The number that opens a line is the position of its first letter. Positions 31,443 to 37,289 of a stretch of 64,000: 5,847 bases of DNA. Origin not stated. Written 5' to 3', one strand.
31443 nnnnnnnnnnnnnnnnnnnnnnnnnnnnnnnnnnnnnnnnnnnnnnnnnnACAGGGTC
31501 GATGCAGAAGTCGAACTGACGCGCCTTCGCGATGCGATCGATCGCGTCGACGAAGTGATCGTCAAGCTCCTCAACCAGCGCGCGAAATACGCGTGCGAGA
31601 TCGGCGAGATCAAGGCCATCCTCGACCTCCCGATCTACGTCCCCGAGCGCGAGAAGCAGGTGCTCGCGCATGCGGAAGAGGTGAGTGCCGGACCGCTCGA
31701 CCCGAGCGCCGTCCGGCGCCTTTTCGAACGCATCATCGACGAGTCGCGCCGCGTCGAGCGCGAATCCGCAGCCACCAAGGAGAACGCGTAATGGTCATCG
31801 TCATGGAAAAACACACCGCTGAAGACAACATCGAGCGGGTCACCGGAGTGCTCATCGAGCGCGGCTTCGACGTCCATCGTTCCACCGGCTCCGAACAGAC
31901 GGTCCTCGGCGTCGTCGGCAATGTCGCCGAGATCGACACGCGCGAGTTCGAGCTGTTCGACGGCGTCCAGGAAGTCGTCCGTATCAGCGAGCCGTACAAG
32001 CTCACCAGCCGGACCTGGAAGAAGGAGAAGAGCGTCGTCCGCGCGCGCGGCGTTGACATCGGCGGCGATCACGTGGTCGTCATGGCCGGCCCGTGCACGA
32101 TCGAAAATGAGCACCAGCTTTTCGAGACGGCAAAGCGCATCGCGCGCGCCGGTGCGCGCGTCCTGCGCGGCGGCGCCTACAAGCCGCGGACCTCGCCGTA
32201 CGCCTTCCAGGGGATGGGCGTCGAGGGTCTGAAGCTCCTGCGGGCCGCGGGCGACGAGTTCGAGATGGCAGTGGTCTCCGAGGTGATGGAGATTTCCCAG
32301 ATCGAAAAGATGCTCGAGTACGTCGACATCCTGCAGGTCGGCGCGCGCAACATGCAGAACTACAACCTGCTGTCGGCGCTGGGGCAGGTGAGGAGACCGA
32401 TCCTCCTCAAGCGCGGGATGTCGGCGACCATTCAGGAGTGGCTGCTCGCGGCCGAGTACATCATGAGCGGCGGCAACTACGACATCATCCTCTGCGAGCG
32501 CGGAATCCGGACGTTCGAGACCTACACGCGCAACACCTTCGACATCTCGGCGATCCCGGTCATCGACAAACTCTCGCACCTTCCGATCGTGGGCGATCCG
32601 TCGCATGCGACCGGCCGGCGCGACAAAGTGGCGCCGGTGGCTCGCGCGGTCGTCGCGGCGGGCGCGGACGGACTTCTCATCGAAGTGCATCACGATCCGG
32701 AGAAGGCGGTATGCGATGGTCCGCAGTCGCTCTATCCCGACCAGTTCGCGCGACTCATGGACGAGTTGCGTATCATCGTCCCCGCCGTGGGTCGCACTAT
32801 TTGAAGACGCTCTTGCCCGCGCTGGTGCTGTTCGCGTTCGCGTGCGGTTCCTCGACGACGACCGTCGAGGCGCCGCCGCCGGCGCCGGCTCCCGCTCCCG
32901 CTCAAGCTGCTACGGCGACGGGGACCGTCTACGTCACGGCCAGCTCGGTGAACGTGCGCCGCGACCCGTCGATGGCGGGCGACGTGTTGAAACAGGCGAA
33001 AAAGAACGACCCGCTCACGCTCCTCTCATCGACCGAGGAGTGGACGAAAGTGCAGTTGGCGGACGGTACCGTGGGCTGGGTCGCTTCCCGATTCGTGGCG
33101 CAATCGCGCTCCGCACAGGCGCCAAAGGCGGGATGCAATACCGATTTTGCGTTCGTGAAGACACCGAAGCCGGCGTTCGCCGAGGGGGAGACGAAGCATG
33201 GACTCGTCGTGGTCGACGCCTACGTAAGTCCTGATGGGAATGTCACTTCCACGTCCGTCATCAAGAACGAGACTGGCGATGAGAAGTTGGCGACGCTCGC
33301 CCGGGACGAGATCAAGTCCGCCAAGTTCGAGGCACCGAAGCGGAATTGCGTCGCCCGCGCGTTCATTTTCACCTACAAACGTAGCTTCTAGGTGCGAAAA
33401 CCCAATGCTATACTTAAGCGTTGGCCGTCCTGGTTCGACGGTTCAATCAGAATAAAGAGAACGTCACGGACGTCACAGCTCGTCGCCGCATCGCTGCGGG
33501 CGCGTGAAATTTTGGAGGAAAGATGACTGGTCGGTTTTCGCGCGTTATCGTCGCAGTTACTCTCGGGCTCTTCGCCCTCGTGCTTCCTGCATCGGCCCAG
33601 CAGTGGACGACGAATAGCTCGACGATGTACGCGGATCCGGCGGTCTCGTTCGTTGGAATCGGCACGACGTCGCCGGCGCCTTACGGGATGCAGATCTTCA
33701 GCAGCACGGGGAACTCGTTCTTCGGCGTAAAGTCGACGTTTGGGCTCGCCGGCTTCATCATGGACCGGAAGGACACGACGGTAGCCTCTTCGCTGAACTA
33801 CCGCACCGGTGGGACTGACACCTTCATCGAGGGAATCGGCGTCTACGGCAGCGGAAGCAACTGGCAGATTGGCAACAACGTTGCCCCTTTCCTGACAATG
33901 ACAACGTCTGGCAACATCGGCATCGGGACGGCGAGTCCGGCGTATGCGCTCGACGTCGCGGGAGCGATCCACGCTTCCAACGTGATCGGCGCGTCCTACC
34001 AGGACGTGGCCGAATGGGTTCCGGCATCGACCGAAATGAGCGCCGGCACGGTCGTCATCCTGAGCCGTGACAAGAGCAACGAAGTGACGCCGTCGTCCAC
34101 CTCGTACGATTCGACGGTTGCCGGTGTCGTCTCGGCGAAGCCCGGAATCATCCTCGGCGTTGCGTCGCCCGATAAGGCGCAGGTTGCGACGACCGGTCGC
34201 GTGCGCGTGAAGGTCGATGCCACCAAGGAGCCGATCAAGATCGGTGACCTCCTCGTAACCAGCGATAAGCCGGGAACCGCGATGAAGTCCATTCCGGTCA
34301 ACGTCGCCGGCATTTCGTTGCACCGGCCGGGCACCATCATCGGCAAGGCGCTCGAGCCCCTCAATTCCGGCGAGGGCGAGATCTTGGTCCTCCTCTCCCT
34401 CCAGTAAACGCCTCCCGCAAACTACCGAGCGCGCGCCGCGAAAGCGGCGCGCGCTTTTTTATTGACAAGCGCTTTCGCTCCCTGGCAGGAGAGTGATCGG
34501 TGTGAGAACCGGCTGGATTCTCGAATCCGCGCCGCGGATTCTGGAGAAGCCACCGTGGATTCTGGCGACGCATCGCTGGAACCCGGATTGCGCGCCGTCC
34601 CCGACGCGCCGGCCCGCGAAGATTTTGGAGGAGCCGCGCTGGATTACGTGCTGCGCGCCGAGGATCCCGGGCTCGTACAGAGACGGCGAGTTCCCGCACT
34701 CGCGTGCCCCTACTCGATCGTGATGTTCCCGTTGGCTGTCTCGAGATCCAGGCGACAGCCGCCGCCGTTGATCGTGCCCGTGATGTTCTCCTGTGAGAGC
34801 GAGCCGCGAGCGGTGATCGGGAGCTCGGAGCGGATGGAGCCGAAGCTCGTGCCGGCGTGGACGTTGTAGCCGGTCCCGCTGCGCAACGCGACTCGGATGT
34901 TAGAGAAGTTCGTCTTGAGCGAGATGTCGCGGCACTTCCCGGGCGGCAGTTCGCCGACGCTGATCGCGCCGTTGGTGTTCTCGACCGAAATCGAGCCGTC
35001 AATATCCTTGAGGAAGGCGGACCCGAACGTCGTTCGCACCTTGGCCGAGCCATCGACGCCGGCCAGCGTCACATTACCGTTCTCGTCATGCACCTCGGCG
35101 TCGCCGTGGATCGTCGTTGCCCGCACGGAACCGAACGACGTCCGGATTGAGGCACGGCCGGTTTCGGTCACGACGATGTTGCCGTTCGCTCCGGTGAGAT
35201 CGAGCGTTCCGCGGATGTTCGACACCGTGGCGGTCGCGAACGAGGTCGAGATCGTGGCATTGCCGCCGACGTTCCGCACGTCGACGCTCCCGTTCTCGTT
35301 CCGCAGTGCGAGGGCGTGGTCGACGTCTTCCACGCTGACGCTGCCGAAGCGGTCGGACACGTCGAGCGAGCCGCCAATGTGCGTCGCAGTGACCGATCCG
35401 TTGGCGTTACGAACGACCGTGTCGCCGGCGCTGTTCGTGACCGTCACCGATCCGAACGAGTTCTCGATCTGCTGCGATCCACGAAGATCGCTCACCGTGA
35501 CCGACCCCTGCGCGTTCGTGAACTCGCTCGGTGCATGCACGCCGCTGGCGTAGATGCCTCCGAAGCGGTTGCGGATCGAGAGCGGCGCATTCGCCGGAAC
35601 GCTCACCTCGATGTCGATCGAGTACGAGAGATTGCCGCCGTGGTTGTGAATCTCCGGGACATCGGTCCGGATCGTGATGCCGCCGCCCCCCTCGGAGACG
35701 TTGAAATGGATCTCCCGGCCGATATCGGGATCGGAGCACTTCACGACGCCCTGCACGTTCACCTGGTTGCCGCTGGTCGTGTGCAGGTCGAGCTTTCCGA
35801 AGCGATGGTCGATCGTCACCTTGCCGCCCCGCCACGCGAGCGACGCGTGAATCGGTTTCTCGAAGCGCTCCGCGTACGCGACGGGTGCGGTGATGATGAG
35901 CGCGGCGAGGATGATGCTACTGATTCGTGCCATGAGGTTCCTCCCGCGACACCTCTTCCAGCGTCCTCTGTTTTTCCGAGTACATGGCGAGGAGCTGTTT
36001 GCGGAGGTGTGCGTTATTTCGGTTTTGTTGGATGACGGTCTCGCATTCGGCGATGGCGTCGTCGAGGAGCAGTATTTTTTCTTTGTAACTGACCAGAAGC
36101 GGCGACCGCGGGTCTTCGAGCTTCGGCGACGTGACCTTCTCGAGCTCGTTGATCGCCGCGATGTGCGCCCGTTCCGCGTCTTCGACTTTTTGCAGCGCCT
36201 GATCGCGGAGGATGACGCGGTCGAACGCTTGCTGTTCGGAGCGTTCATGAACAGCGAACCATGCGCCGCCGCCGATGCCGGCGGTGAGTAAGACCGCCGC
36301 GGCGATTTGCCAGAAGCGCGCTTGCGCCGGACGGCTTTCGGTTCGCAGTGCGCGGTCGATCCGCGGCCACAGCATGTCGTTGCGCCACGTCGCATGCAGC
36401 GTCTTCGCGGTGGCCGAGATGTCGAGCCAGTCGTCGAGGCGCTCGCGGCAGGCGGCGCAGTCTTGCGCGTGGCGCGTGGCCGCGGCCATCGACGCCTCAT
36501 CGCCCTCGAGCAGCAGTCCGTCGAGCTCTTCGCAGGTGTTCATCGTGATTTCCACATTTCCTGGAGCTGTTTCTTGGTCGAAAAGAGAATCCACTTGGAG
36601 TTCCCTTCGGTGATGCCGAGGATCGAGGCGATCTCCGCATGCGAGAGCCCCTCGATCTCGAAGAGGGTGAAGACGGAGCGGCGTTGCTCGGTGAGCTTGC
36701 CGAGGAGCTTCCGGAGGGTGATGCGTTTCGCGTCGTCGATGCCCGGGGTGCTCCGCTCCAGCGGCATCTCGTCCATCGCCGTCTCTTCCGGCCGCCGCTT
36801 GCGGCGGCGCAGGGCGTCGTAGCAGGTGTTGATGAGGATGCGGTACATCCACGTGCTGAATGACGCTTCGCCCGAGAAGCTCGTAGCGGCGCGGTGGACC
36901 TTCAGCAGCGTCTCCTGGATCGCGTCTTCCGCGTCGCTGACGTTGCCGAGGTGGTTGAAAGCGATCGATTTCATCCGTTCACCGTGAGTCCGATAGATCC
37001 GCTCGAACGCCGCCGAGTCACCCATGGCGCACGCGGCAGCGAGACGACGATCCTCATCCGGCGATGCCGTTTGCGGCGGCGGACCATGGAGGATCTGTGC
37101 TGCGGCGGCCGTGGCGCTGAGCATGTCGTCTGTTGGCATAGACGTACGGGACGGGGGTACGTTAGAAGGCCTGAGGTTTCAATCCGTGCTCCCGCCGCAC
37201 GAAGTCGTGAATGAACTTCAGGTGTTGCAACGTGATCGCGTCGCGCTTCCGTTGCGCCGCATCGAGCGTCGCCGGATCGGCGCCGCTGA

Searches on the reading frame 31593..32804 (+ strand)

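Call 26: search_protein_families(library=pfam, proteins=[window:31593-32804:+], max_evalue=0.0001)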
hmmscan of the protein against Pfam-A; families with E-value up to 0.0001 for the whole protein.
window:31593-32804:+ (403 aa): 3 families
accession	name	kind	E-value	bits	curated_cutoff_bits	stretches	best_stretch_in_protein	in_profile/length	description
PF00793.26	DAHP_synth_1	-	3.4e-79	266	25.5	1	153-392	9-264/270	DAHP synthetase I family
PF18152.6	DAHP_snth_FXD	-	1.9e-17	63.3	27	1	67-133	1-67/67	DAHP synthase ferredoxin-like domain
PF03102.20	NeuB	-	5.9e-09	36.2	22.1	1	210-401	55-238/241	NeuB family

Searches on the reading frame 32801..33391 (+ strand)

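Call 26: search_protein_families(library=pfam, proteins=[window:32801-33391:+], max_evalue=0.0001)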
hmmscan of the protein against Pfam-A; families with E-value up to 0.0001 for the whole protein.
window:32801-33391:+ (196 aa): 4 families
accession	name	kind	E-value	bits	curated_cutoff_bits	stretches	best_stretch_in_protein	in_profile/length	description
PF08239.17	SH3_3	-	3.4e-12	46.8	27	1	48-99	1-53/54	Bacterial SH3 domain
PF18348.7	SH3_16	-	4.6e-08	33.2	25.8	1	52-96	1-46/49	Bacterial dipeptidyl-peptidase Sh3 domain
PF06347.19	SH3_4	-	9.1e-08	32.2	24.1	1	49-97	4-52/56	Bacterial SH3 domain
PF03544.19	TonB_C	-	5.8e-06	27.1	24.6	1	127-191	9-72/79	Gram-negative bacterial TonB protein C-terminal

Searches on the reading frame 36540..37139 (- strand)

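Call 26: search_protein_families(library=pfam, proteins=[window:36540-37139:-], max_evalue=0.0001)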
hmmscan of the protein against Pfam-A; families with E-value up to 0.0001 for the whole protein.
window:36540-37139:- (199 aa): 4 families
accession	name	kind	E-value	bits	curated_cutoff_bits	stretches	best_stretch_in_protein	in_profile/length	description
PF04542.20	Sigma70_r2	-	7.8e-20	70.9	24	1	48-116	1-71/71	Sigma-70 region 2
PF08281.18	Sigma70_r4_2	-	4e-13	49.2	25.7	1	142-182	4-44/54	Sigma-70, region 4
PF04545.22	Sigma70_r4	-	3.7e-06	26.8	24.1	1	145-180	1-36/50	Sigma-70, region 4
PF07638.17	Sigma70_ECF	-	1e-05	26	21.1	0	37-178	11-165/185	ECF sigma factor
